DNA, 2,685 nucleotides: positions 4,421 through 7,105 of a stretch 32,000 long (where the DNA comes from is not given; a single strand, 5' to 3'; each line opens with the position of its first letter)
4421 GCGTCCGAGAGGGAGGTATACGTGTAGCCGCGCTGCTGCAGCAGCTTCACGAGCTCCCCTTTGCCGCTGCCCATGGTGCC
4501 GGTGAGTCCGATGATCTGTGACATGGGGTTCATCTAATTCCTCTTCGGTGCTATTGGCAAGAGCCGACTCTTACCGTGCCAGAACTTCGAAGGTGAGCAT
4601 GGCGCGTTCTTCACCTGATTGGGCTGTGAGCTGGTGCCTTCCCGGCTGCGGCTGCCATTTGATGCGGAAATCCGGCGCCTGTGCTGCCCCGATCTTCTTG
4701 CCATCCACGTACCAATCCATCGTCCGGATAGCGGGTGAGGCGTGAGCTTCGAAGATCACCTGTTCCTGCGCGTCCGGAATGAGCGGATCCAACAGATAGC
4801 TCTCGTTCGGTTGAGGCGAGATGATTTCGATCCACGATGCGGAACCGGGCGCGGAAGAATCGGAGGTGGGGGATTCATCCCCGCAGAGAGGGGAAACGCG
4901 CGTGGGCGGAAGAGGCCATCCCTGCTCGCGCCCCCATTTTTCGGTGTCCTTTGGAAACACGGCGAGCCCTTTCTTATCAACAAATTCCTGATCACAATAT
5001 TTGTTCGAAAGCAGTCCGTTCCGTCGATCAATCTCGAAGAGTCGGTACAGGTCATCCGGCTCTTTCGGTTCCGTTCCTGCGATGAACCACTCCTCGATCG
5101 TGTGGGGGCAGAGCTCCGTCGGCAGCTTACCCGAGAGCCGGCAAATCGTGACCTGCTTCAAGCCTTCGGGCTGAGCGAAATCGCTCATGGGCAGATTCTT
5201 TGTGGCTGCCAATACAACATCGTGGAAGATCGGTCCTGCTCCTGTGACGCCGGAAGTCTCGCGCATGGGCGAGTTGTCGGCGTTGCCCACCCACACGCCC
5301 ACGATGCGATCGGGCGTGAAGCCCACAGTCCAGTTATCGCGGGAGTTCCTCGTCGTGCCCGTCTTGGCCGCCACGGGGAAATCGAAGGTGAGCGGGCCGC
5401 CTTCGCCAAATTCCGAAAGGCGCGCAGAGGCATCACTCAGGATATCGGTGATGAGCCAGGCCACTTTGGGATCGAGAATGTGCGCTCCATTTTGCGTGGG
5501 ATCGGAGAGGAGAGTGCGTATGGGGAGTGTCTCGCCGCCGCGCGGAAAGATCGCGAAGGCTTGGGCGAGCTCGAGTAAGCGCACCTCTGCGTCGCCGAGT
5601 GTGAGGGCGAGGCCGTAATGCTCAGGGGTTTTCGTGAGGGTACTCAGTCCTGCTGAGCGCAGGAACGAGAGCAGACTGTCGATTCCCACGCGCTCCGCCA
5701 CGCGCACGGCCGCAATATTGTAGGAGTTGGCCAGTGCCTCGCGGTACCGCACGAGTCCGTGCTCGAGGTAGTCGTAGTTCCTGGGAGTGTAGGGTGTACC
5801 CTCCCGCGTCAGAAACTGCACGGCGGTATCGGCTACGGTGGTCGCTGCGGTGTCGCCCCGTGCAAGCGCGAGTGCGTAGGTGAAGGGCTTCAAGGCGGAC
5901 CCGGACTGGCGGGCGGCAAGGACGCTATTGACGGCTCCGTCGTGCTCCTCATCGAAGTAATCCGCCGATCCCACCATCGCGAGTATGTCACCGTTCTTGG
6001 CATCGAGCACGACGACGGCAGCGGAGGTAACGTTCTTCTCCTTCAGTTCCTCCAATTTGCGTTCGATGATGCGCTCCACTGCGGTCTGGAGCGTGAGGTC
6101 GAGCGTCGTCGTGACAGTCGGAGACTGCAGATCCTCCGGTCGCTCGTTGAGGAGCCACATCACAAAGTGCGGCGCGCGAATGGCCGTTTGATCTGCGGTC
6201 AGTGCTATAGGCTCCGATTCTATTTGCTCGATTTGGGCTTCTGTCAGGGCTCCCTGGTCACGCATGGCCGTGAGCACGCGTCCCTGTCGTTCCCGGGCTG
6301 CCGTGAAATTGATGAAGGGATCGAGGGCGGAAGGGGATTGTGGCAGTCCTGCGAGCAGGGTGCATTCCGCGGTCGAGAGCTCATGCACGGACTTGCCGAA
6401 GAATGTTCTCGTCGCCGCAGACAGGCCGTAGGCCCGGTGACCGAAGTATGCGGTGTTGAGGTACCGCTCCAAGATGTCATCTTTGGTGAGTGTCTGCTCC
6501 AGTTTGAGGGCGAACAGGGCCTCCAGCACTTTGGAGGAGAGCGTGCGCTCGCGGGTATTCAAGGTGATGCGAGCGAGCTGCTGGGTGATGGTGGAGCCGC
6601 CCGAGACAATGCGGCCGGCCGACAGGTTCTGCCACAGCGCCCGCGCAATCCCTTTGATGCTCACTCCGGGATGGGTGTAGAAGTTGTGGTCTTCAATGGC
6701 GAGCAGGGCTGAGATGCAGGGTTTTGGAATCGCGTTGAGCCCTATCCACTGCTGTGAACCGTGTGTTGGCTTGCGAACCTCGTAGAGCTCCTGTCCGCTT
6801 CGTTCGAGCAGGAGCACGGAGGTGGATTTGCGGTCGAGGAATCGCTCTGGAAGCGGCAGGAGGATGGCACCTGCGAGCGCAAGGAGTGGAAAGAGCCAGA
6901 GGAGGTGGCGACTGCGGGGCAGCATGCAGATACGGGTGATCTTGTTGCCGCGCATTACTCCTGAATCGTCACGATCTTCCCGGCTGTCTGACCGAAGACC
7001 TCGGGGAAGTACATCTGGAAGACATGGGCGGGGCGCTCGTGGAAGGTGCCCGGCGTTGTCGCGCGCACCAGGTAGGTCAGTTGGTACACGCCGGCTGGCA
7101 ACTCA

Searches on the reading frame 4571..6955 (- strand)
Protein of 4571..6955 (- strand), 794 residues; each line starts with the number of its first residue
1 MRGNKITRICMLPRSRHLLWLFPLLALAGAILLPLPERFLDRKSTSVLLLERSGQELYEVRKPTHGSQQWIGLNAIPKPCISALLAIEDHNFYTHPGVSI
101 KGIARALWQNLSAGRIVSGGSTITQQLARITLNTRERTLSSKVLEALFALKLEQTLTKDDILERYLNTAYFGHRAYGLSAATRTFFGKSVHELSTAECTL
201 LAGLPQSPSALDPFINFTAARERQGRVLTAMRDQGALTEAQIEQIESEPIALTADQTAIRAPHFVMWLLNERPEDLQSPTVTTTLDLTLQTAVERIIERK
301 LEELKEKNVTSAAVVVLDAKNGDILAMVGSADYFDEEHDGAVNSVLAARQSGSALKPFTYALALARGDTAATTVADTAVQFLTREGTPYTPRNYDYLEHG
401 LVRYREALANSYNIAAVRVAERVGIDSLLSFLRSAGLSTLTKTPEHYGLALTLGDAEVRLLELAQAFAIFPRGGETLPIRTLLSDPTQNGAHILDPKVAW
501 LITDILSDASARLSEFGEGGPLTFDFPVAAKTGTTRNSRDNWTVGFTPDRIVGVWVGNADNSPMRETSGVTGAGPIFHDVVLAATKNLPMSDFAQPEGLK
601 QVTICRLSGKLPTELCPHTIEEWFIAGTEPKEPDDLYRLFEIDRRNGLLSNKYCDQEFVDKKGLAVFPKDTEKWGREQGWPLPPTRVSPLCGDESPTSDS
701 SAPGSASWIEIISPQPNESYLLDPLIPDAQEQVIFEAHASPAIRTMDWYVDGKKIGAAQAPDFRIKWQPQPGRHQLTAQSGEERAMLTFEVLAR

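Call 8: search_protein_families(library=pfam, proteins=[window:4571-6955:-], max_evalue=0.001)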
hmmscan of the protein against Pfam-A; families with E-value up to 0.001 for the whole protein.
window:4571-6955:- (794 aa): 3 families
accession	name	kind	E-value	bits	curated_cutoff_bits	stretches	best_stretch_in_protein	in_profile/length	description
PF00912.28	Transgly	-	4.6e-60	202.5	27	1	58-231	6-177/178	Transglycosylase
PF00905.27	Transpeptidase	-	1.6e-22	80.5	22.1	1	313-580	2-297/299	Penicillin binding protein transpeptidase domain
PF06832.18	BiPBP_C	-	4.4e-12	46.2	26.8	1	706-779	9-79/90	Penicillin-Binding Protein C-terminus Family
